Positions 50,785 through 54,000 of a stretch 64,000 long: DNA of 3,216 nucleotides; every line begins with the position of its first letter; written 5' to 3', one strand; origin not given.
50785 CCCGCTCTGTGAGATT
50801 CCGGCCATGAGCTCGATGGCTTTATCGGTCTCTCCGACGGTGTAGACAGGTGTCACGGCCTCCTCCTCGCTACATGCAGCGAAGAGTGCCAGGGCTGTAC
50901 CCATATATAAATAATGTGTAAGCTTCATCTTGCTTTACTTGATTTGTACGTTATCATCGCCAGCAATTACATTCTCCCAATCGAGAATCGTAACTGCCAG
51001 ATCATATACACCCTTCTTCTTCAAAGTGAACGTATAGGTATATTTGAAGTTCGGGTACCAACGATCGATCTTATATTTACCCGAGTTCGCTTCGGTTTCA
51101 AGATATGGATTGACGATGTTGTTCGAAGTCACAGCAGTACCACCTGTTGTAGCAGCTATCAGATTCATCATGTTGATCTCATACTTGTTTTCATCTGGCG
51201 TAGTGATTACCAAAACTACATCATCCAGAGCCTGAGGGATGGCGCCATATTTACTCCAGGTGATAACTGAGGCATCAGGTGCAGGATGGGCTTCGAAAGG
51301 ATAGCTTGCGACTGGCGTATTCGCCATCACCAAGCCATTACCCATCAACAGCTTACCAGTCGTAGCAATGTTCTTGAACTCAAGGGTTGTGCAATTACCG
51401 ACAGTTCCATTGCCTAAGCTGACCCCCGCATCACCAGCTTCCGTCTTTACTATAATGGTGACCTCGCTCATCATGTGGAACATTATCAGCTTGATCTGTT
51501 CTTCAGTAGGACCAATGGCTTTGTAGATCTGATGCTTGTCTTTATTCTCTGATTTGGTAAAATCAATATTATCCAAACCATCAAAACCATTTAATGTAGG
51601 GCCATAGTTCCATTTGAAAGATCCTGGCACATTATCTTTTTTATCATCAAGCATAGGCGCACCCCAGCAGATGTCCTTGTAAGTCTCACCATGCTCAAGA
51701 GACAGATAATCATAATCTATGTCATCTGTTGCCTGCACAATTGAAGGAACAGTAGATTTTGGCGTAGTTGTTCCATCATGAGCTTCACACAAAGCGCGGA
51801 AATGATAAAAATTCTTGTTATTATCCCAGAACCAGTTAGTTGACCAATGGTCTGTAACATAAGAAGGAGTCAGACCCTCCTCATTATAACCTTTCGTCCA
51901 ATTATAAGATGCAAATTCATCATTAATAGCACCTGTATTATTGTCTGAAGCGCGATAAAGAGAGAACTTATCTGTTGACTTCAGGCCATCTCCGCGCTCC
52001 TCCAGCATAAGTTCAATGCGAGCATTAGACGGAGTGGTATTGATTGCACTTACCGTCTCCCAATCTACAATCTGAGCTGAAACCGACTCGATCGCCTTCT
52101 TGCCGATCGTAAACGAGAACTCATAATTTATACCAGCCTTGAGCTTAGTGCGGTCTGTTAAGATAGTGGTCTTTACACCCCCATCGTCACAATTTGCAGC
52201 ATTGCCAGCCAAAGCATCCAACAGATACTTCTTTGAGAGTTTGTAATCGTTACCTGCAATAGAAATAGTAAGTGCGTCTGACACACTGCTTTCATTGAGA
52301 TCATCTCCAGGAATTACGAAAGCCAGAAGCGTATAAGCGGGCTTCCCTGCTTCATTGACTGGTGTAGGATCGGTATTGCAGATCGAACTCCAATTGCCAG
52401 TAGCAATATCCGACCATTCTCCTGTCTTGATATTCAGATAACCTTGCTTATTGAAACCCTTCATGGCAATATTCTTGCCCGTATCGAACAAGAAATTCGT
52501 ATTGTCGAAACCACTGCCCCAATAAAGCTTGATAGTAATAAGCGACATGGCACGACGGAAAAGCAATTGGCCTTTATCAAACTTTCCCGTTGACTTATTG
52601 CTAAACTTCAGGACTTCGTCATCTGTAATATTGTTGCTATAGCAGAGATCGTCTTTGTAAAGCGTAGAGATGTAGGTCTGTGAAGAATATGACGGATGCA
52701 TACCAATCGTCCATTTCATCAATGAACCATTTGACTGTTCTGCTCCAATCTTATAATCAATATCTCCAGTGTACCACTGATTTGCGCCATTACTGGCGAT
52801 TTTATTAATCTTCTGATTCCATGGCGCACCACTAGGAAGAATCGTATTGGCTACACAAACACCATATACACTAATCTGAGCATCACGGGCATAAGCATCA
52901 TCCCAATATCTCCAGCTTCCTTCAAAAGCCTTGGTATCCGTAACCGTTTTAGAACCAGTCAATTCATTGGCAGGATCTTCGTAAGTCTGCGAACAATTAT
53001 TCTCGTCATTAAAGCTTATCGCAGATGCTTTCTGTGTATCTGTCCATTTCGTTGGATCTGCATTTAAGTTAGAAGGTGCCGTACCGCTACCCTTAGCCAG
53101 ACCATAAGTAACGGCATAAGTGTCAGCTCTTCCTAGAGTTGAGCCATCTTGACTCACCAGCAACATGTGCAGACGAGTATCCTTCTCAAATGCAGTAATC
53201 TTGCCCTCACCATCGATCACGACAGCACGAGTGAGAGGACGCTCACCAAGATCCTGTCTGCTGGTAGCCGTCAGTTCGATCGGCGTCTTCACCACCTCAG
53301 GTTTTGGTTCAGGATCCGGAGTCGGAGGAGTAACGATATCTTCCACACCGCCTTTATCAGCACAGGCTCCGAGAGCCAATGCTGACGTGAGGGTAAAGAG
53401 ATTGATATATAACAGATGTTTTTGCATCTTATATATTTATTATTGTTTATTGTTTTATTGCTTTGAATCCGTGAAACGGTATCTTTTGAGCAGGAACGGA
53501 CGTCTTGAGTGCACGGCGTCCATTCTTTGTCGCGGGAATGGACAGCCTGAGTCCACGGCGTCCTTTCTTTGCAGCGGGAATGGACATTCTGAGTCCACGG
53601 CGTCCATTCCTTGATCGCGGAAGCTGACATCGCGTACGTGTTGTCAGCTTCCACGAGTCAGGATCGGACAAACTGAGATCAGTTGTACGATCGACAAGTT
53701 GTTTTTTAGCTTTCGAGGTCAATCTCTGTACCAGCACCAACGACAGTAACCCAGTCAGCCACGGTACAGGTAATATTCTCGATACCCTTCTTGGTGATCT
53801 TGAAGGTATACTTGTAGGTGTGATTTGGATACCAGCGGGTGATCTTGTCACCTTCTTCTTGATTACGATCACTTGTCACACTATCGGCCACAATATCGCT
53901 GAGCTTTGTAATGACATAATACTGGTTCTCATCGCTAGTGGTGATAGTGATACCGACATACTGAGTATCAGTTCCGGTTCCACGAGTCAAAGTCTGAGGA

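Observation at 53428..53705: The 278-bp gap inside the pilin locus holds a 3-unit, 42-bp-period hairpin array plus a perfect 11-bp hairpin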

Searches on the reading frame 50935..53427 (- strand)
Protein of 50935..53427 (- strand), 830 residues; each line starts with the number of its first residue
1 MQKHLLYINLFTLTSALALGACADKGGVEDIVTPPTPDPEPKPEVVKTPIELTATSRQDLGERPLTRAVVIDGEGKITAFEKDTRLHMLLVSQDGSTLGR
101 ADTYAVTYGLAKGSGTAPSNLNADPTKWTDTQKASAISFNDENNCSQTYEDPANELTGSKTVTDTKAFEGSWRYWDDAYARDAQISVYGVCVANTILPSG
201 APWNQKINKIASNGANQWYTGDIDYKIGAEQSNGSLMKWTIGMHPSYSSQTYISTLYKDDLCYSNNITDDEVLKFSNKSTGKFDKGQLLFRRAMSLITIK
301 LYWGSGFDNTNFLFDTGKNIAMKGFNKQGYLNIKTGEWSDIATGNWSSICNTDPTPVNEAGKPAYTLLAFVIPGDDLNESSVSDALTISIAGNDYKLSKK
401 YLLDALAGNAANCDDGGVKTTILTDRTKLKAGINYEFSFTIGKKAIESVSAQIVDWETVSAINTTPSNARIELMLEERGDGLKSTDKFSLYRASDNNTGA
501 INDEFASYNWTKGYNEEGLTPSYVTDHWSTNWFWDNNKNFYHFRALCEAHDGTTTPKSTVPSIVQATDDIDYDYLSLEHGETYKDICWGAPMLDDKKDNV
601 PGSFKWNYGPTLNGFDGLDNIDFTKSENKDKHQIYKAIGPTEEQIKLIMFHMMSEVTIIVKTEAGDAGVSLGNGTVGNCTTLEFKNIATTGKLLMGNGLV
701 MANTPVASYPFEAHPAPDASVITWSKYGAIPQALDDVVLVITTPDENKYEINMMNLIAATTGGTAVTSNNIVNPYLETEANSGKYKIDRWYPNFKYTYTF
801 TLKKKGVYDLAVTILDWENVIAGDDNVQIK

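Call 13: search_protein_families(library=pfam, proteins=[window:50935-53427:-], max_evalue=0.01)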
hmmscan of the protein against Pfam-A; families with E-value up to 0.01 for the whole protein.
window:50935-53427:- (830 aa): 1 family
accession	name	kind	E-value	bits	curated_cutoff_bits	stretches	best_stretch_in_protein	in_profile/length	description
PF13149.12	Mfa_like_1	-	1.6e-14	55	27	2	287-456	114-246/246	Fimbrillin-like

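Call 15: find_encoding_contigs(protein=window:50935-53427:-, flank=4000, max_places=10)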
Protein window:50935-53427:- (830 aa): no gene with exactly this product is on record in the collection.

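Call 29: list_cluster_members(proteins=[P0001, window:50935-53427:-, window:1544-5032:+, window:18309-20207:+, window:26033-27415:-])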
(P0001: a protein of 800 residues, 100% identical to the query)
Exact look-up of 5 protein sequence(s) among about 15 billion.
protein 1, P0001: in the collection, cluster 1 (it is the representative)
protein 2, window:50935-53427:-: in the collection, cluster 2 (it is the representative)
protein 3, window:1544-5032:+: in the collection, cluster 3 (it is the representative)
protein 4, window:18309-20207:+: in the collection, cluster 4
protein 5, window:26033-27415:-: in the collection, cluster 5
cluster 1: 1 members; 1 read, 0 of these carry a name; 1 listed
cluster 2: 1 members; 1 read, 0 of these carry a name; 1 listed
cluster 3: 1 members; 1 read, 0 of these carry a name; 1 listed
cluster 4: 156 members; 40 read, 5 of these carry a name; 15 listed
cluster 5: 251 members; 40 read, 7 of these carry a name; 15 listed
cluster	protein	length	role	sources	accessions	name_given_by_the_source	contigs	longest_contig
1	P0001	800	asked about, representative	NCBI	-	-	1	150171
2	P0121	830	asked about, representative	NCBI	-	-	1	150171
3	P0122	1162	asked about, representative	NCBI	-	-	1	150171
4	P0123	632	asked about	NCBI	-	-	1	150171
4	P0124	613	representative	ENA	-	-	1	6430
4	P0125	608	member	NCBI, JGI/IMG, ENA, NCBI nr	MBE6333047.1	MAG: elongation factor 4 [Bacteroidales bacterium] | GTP-binding protein LepA | elongation factor 4 [Bacteroidales bacterium]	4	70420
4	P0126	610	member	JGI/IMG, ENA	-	GTP-binding protein LepA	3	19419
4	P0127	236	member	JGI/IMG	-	GTP-binding protein LepA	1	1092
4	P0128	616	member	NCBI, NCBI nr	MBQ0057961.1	MAG: translation elongation factor 4 [Bacteroidales bacterium] | translation elongation factor 4 [Candidatus Liminaster caballi]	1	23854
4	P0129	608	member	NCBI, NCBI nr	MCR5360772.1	MAG: translation elongation factor 4 [Bacteroidales bacterium] | translation elongation factor 4 [Bacteroidales bacterium]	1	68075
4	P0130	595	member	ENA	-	-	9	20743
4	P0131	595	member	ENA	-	-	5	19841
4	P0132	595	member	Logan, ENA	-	-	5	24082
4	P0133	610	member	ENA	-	-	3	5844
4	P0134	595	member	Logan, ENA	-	-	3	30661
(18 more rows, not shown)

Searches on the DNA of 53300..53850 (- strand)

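Call 9: search_rna_families(source=window, start=53300, end=53850, threshold=evalue, max_evalue=10)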
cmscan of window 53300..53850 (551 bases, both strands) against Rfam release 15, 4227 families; matches with E-value up to 10: 6.
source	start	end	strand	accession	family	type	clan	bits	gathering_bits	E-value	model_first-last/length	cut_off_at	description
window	53342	53400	-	RF03555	mir-2_2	Gene; miRNA;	-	20.6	94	0.15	1-78/78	no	mir-2_2 microRNA precursor family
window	53614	53657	-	RF04070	MIR6440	Gene; miRNA;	-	19.6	95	0.46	1-108/108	no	MIR6440 microRNA precursor family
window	53615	53656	+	RF03248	MIR9772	Gene; miRNA;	-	18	64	1.8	1-92/92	no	MIR9772 microRNA precursor family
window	53602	53669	-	RF00366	mir-BHRF1-2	Gene; miRNA;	-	16.9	87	3.9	1-65/65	no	mir-BHRF1-2 microRNA precursor family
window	53356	53386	-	RF03717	mir-3119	Gene; miRNA;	-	15.5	80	4.4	1-85/85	no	mir-3119 microRNA precursor family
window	53437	53488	-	RF02422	Bp1_738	Gene; sRNA;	-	12.2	45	5.3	1-208/208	no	Burkholderia sRNA Bp1_Cand738_SIPHT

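Call 63: build_rna_model(alignment_id=A3, structure=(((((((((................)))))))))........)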
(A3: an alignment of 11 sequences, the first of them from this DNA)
Model R1 built from alignment A3 (11 sequences, 42 columns); structure: as given.
model positions 42; base pairs 9; branch points 0; effective number of sequences 11; information 0.912 bits per position. Calibrated on 0.2 Mb of random sequence (short: E-values are rough).
structure used (alignment columns):
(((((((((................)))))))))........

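Call 64: search_with_rna_model(model_id=R1, source=window, filters=off, max_evalue=10)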
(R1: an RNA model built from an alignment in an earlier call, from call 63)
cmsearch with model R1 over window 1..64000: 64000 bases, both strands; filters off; matches with E-value up to 10: 21.
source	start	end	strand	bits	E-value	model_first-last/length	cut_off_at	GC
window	53485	53526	-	45.7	2.5e-09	1-42/42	no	0.55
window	53569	53610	-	43.3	1e-08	1-42/42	no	0.57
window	53527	53568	-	43.2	1.1e-08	1-42/42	no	0.6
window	53577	53618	+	25.5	0.00029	1-42/42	no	0.55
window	53493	53534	+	25.3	0.00031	1-42/42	no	0.6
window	53535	53576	+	25.3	0.00032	1-42/42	no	0.6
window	60945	60987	+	13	0.38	1-42/42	no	0.58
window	29256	29290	-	12.7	0.46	1-42/42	no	0.37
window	28319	28364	+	12.6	0.5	1-42/42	no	0.57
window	53611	53652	-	11.7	0.82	1-42/42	no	0.55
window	22756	22797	+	10.9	1.3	1-42/42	no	0.45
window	13045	13070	+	9.1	3.8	1-42/42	no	0.38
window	51734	51778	-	9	4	1-42/42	no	0.4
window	36114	36148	+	8.7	4.7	1-42/42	no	0.49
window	49587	49609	-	8.5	5.1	1-42/42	no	0.52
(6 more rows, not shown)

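Call 66: search_with_rna_model(model_id=R1, sources=[L002, L003, L004, L005, L006, L007, L008, L009, L010, L011, L012, L013, L014, L015, L016, L017, L018, L019, L020, L021, L022, L023, L024, L025, L026, L027, L028, L029, L030, L031, L032, L033, L034, L035, L036, L037, L038, L039, L040, L041, L042, L043, L044, L045, L046, L047, L048, L049, L050, L051, L052, L053, L054, L055, L056, L057, L058, L059, L060, L061, L062, L063, L064, L065, L066, L067, L068, L069, L070, L071, L072, L073, L074, L075, L076, L077, L078, L079, L080, L081, L082, L083, L084, L085, L086, L087, L088, L089, L090, L091, L092, L093], max_evalue=1)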
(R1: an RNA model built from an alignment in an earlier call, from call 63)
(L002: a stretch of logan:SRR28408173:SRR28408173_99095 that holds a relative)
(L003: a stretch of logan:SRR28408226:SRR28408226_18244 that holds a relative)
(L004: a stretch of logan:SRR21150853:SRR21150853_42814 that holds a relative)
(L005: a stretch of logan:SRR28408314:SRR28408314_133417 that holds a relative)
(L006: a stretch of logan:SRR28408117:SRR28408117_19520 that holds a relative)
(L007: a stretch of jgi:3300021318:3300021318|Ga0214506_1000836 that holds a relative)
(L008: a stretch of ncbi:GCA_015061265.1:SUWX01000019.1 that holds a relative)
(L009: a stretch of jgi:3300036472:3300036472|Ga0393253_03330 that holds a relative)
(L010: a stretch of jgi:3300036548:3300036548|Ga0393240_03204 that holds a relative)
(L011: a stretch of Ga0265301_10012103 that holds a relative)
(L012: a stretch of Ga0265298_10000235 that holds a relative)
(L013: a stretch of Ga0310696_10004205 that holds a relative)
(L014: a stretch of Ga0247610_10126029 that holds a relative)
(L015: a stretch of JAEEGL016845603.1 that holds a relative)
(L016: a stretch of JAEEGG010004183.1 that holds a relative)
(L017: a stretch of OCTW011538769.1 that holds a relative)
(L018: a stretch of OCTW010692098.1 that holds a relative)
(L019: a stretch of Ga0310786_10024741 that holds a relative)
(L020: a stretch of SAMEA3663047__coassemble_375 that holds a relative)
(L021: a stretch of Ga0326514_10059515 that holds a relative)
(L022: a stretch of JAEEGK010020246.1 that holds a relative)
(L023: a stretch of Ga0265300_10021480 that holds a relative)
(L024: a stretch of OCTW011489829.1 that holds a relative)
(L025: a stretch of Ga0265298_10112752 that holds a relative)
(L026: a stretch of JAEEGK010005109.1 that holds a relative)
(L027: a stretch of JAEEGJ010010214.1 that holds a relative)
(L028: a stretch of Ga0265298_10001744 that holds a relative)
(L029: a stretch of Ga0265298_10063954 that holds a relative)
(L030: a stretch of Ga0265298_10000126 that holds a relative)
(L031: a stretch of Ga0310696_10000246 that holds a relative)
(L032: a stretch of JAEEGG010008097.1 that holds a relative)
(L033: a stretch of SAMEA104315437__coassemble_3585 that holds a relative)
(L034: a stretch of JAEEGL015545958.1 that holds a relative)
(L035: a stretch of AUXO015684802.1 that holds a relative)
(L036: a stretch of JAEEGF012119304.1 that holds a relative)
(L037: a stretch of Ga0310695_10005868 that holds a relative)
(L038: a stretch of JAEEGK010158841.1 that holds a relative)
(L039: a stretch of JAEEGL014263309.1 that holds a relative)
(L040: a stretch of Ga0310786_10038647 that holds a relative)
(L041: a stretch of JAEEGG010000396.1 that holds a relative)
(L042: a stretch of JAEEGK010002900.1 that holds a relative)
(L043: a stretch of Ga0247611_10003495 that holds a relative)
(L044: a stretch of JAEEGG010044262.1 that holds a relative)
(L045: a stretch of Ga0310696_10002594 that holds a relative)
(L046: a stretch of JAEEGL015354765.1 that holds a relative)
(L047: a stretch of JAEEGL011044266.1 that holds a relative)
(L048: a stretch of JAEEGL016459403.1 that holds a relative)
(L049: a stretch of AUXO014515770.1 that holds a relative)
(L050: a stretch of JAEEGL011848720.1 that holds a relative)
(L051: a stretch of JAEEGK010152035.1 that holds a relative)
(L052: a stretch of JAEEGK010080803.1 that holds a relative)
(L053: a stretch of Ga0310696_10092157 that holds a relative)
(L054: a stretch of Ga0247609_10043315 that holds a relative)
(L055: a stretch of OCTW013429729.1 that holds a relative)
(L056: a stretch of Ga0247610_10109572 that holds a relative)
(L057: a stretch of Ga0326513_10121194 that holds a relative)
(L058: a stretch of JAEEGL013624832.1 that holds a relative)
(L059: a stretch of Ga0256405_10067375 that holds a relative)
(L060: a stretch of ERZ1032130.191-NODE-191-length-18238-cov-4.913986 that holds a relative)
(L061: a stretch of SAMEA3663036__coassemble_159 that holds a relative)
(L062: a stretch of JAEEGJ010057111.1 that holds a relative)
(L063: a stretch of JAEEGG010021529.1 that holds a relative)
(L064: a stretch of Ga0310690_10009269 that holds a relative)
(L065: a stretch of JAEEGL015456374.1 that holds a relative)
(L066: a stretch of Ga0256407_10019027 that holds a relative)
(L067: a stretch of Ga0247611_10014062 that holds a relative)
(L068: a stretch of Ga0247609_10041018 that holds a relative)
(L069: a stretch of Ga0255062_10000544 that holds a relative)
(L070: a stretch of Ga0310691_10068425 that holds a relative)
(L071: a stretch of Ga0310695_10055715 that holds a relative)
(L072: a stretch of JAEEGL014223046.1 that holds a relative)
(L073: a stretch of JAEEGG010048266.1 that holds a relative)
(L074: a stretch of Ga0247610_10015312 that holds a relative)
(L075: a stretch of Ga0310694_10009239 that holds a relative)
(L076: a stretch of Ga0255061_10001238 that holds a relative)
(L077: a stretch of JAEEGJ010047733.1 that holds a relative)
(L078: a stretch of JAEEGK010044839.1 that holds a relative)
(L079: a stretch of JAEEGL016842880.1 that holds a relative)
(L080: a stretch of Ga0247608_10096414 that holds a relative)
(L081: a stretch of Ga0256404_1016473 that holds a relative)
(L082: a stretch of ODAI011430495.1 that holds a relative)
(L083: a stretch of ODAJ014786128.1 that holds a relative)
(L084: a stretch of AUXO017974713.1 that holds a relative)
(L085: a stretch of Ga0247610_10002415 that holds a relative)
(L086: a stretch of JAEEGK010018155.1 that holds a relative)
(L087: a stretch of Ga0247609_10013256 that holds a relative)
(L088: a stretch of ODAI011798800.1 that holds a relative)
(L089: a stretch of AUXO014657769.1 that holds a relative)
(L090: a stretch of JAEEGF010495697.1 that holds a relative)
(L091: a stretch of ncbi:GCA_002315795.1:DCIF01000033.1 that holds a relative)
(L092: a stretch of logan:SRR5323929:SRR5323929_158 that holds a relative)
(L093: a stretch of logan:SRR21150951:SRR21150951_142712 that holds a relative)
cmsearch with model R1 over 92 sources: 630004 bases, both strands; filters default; matches with E-value up to 1: 14.
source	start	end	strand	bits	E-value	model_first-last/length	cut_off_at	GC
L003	8502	8543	+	50.2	1.8e-09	1-42/42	no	0.57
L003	8586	8627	+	48.3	5.5e-09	1-42/42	no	0.57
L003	8544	8585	+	47.8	7.2e-09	1-42/42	no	0.57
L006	4136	4177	+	47.4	9.3e-09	1-42/42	no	0.62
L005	3557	3598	+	46.4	1.7e-08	1-42/42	no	0.64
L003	8460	8501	+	46.3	1.7e-08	1-42/42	no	0.62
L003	8628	8669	+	44.4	5.2e-08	1-42/42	no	0.57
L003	8670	8711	+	42.5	1.5e-07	1-42/42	no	0.55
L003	8712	8753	+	40.2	5.9e-07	1-42/42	no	0.5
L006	4128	4169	-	33.3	3.1e-05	1-42/42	no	0.6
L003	8494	8535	-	20.6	0.047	1-42/42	no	0.57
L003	8536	8577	-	19.7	0.081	1-42/42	no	0.57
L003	8662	8703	-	16.5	0.51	1-42/42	no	0.52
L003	8578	8619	-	16.1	0.62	1-42/42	no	0.55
